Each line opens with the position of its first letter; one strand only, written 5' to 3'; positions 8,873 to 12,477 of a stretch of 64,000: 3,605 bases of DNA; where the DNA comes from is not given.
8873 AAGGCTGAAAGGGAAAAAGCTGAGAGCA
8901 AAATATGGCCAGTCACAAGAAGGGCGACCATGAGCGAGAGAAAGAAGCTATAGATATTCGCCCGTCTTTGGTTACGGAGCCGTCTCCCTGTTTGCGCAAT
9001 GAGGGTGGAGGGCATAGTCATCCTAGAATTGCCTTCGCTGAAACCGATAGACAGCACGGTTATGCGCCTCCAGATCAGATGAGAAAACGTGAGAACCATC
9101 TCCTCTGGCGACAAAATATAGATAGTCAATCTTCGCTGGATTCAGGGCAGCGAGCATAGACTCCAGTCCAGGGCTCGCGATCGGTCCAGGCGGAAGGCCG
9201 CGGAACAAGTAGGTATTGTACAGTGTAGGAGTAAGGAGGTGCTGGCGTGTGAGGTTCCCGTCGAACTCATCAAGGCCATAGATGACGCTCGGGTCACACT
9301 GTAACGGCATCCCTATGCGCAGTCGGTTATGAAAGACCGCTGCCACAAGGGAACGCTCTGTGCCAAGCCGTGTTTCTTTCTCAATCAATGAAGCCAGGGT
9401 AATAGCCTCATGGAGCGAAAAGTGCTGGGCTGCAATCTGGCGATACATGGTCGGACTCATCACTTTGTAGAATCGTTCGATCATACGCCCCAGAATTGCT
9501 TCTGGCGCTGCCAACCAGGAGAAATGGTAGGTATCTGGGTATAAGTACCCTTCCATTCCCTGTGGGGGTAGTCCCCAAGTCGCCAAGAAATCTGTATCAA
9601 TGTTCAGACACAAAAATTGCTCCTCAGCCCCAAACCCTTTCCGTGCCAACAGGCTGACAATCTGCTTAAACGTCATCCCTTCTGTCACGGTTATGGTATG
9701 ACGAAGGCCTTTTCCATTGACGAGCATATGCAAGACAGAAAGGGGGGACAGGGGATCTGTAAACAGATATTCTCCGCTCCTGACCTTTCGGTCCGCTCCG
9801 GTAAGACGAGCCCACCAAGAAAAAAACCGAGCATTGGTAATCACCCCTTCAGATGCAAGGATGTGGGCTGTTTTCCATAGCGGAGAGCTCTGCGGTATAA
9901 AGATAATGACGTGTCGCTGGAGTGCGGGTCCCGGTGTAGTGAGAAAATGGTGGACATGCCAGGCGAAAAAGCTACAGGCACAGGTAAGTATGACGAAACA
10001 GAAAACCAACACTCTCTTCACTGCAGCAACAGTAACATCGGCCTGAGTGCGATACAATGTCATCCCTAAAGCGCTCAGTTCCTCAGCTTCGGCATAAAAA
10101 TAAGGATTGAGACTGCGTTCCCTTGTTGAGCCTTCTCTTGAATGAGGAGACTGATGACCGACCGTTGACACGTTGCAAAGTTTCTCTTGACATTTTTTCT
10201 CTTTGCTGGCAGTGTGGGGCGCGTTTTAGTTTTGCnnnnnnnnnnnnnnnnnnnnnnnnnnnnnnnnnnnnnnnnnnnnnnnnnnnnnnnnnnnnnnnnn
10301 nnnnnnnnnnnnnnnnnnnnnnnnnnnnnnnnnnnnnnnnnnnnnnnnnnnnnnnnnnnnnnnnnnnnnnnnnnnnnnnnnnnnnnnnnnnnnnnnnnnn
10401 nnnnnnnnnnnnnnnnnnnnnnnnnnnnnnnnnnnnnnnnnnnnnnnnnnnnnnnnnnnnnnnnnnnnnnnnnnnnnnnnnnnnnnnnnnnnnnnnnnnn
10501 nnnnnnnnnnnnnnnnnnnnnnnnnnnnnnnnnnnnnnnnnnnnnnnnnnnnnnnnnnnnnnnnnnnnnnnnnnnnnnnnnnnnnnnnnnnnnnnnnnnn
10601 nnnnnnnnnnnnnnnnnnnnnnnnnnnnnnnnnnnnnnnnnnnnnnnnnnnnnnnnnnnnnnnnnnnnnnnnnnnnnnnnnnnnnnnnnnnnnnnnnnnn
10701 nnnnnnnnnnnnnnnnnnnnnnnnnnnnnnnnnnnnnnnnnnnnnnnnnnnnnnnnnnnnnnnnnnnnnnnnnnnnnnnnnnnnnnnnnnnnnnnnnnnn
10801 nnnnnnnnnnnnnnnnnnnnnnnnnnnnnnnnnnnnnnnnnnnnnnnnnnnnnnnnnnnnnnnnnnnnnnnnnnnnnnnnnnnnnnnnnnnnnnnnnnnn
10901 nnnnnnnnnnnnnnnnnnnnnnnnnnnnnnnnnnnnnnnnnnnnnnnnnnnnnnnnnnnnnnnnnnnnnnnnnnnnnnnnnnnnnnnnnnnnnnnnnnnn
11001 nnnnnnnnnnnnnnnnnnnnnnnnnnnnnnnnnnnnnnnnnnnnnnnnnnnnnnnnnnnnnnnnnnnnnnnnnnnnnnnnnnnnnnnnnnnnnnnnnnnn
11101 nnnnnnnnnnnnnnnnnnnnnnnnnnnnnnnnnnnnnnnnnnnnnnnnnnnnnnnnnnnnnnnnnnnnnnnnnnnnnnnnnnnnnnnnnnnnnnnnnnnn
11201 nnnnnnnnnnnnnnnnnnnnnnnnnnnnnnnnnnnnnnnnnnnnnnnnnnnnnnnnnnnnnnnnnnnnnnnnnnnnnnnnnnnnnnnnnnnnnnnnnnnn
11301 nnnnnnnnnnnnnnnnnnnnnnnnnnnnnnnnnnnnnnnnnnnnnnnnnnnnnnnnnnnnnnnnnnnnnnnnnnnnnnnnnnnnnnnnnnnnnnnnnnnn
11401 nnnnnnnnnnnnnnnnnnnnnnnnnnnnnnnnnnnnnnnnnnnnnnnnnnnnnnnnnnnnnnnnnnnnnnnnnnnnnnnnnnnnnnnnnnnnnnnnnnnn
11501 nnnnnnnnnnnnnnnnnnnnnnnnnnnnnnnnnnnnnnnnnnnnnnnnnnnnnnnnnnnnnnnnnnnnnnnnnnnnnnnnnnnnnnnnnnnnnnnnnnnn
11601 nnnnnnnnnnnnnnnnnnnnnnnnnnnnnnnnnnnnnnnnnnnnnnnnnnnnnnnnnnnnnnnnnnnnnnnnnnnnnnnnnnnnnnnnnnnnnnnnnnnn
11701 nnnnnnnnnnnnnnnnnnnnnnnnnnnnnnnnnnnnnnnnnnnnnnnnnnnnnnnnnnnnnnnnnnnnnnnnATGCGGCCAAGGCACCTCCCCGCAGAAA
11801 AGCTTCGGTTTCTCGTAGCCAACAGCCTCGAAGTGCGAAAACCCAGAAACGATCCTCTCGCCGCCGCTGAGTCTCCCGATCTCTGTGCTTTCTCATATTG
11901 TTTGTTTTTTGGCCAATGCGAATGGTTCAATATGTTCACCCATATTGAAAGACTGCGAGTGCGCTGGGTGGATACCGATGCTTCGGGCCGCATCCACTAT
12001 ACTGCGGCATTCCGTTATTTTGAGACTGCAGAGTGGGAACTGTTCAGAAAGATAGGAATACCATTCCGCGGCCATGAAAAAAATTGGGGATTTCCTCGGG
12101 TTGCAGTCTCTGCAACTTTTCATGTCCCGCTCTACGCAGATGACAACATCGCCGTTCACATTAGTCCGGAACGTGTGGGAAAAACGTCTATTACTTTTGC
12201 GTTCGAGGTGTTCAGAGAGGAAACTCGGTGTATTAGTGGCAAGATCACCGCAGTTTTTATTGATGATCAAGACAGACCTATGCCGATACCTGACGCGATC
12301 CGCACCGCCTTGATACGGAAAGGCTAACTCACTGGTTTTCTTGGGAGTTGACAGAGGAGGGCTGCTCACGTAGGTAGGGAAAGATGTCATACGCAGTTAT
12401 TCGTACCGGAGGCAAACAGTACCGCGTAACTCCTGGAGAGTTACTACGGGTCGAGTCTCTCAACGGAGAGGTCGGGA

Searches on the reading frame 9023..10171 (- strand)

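Call 62: search_protein_families(library=pfam, proteins=[window:9023-10171:-], max_evalue=0.00001)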
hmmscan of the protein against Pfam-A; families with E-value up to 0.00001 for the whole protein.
window:9023-10171:- (382 aa): 1 family
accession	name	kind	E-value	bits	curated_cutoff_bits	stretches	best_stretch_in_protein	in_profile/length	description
PF02618.21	YceG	-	1.1e-83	281.3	32.4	1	91-374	2-273/275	YceG-like family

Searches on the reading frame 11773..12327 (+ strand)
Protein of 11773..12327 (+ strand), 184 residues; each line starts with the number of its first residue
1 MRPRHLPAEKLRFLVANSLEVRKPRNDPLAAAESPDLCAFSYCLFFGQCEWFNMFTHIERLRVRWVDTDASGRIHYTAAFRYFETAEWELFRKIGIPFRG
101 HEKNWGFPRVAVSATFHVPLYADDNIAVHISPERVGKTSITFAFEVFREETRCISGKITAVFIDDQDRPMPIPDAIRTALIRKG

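Call 62: search_protein_families(library=pfam, proteins=[window:11773-12327:+], max_evalue=0.00001)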
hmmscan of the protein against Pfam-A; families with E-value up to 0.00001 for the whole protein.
window:11773-12327:+ (184 aa): 2 families
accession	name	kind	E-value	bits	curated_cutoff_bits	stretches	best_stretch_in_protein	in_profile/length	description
PF13279.12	4HBT_2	-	2.3e-13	51.1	25.5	1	63-180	1-122/122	Thioesterase-like superfamily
PF03061.28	4HBT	-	4.3e-09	37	20.6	1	72-153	2-77/79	Thioesterase superfamily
